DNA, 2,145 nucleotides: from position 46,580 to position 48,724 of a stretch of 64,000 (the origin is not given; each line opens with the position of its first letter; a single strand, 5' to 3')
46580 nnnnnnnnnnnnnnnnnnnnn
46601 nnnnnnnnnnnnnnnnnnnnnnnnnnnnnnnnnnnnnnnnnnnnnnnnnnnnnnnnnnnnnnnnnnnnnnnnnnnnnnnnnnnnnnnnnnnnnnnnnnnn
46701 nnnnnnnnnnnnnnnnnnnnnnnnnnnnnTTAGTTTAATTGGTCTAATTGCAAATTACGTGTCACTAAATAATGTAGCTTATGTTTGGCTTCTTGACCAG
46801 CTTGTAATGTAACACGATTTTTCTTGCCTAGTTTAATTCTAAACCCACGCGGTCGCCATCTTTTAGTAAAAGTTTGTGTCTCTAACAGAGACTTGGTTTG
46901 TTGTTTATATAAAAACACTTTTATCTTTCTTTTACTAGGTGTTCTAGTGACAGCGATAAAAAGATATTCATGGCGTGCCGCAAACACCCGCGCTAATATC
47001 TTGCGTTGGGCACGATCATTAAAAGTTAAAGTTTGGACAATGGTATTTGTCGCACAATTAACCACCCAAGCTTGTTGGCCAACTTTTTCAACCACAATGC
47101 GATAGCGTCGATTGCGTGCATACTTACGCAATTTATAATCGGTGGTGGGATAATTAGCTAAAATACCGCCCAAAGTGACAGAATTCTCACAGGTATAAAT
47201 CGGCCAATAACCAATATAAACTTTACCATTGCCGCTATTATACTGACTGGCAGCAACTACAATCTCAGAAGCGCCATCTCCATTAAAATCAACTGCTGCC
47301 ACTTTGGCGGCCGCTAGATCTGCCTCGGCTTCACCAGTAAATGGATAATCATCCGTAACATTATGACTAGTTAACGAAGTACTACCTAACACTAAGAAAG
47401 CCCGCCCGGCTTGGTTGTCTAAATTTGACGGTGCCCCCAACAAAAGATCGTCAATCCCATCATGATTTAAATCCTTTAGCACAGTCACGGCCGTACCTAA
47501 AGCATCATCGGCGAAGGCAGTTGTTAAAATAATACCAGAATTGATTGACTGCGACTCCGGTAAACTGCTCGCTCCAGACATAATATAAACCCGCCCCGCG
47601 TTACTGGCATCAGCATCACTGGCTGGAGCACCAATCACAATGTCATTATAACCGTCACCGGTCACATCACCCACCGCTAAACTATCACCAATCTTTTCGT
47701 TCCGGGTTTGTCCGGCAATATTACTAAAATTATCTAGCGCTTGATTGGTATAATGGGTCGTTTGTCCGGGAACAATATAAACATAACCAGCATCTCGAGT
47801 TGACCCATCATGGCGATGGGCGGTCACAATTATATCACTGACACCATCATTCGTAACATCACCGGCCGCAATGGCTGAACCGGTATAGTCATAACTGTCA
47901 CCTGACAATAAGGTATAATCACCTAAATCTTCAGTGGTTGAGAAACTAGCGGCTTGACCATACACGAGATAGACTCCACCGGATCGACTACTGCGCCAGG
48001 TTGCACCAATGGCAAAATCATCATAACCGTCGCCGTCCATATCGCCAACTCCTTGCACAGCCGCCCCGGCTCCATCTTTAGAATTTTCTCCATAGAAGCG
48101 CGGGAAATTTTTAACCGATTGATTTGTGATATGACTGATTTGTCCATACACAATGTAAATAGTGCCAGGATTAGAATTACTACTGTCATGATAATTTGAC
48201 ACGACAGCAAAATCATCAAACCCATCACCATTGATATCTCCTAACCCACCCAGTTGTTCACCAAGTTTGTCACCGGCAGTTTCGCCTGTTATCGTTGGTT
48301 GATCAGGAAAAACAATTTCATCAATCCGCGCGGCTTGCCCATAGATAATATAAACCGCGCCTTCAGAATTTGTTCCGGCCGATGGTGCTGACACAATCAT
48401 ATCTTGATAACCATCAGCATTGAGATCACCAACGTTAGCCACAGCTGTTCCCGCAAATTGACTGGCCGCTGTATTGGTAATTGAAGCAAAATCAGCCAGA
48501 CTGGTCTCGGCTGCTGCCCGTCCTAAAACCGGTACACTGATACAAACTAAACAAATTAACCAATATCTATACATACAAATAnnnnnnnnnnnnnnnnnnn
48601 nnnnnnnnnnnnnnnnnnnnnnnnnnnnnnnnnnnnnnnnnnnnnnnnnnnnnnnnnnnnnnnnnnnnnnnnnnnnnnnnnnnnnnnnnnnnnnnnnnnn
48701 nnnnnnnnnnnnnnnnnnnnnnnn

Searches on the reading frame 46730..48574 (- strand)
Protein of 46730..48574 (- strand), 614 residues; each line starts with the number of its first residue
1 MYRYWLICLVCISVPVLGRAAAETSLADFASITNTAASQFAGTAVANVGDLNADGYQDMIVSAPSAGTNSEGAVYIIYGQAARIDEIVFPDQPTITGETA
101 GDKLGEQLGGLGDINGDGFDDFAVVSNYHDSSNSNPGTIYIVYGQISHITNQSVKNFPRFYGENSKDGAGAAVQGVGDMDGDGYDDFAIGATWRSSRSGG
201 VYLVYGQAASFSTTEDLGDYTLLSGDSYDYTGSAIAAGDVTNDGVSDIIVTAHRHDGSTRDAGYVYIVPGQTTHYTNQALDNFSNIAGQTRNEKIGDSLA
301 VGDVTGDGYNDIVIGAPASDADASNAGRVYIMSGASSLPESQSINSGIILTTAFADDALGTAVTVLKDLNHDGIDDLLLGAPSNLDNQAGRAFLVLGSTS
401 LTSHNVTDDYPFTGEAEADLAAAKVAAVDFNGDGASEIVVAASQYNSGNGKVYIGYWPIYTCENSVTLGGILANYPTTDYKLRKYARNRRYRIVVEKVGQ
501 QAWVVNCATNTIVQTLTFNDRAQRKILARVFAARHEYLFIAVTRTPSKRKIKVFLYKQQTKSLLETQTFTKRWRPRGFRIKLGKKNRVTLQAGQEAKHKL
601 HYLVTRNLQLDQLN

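Call 10: search_protein_families(library=pfam, proteins=[window:46730-48574:-], max_evalue=0.001)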
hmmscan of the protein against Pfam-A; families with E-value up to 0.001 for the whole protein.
window:46730-48574:- (614 aa): 2 families
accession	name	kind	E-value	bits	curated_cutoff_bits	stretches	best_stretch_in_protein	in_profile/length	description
PF01839.29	FG-GAP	-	5.8e-52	173.3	22.1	7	296-332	2-37/37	FG-GAP repeat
PF13517.12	FG-GAP_3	-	1.2e-17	64.7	26.9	3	178-250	1-61/61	FG-GAP-like repeat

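Call 62: find_homologous_proteins(query=window:46730-48574:-, max_evalue=1e-10)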
Query window:46730-48574:- (614 aa): 2397 proteins with E <= 1e-10 among 8000 candidates; the best 120 are listed.
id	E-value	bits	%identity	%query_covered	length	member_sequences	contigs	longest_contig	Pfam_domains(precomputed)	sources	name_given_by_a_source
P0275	0.0e+0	1373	100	100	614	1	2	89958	PF01839.30,PF13517.13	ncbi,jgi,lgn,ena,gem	ncbi:MAG: hypothetical protein WCV88_03205 [Patescibacteria group bacterium]|jgi:hypothetical protei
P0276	3.7e-248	843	61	99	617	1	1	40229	PF01839.30,PF13517.13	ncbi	-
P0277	4.5e-233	793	59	99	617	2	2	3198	PF01839.30,PF13517.13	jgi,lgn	jgi:hypothetical protein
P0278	1.1e-231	789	58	99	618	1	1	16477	PF01839.30,PF13517.13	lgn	-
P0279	3.7e-220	751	56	99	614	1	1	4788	PF01839.30,PF13517.13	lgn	-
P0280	9.9e-202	690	53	99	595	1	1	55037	PF01839.30,PF13517.13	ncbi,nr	ncbi:MAG: FG-GAP repeat protein [Candidatus Kerfeldbacteria bacterium]|nr:FG-GAP repeat protein [Can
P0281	6.6e-201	687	54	97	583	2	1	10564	PF01839.30,PF13517.13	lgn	-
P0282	4.8e-183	628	51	99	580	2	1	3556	PF01839.30,PF14312.13,PF13517.13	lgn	-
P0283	2.3e-181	623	51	99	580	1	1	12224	PF01839.30,PF13517.13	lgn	-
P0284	2.4e-181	622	52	100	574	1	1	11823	PF01839.30,PF14312.13,PF13517.13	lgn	-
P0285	3.3e-175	602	51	98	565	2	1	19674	PF01839.30,PF14312.13,PF13517.13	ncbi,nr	ncbi:MAG TPA: hypothetical protein DEG44_01630 [Candidatus Kerfeldbacteria bacterium]|nr:hypothetica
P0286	4.1e-165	569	48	97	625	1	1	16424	PF01839.30,PF13517.13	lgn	-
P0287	1.2e-159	551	45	99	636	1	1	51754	PF01839.30,PF13517.13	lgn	-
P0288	2.8e-156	540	46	98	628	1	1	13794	PF01839.30,PF13517.13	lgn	-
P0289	9.5e-156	538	47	90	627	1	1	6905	PF01839.30,PF13517.13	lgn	-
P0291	2.1e-139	484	42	96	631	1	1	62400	PF01839.30,PF13517.13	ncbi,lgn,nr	ncbi:MAG: FG-GAP-like repeat-containing protein [bacterium]|nr:FG-GAP-like repeat-containing protein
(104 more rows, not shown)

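Call 64: find_encoding_contigs(protein=P0291, flank=5000, max_places=1)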
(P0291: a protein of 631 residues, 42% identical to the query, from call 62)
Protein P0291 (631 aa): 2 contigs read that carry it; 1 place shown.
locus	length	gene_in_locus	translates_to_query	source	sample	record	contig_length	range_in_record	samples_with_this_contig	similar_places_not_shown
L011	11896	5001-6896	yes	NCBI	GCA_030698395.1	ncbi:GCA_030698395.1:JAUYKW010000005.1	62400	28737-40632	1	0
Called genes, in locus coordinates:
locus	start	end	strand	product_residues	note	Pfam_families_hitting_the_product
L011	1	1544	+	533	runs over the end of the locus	PF03023:MurJ, PF13440:Polysacc_synt_3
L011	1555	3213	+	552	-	PF11028:TMEM260_N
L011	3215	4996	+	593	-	PF00009:GTP_EFTU, PF01926:MMR_HSR1 (weak), PF22042:EF-G_D2 (weak), PF03144:GTP_EFTU_D2, PF00679:EFG_C, PF06421:LepA_C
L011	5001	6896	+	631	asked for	PF01839:FG-GAP, PF13517:FG-GAP_3 (weak), PF01839:FG-GAP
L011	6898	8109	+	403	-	PF01098:FTSW_RODA_SPOVE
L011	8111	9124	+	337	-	PF03033:Glyco_transf_28, PF04101:Glyco_tran_28_C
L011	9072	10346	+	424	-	PF08245:Mur_ligase_M, PF02875:Mur_ligase_C, PF27239:FOL3_C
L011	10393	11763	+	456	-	PF01225:Mur_ligase, PF08245:Mur_ligase_M, PF02875:Mur_ligase_C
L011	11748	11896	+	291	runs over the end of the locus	PF01565:FAD_binding_4, PF02873:MurB_C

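Call 65: find_encoding_contigs(protein=P0280, flank=5000, max_places=1)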
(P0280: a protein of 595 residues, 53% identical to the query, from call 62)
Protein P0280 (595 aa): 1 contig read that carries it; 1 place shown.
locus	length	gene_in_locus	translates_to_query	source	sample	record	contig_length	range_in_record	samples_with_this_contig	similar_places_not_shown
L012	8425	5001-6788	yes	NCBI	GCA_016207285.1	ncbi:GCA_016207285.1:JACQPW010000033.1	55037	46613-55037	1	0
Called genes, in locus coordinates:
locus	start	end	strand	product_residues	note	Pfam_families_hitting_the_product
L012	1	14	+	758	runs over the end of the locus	PF13196:DUF4012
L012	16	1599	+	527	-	PF03023:MurJ, PF01554:MatE (weak)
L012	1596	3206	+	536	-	PF11028:TMEM260_N (weak)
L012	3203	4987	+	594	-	PF00009:GTP_EFTU, PF01926:MMR_HSR1 (weak), PF03144:GTP_EFTU_D2 (faint), PF14492:EFG_III (weak), PF00679:EFG_C, PF06421:LepA_C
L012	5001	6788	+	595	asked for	PF01839:FG-GAP, PF13517:FG-GAP_3 (faint), PF01839:FG-GAP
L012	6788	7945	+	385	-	PF01098:FTSW_RODA_SPOVE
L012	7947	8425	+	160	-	PF03033:Glyco_transf_28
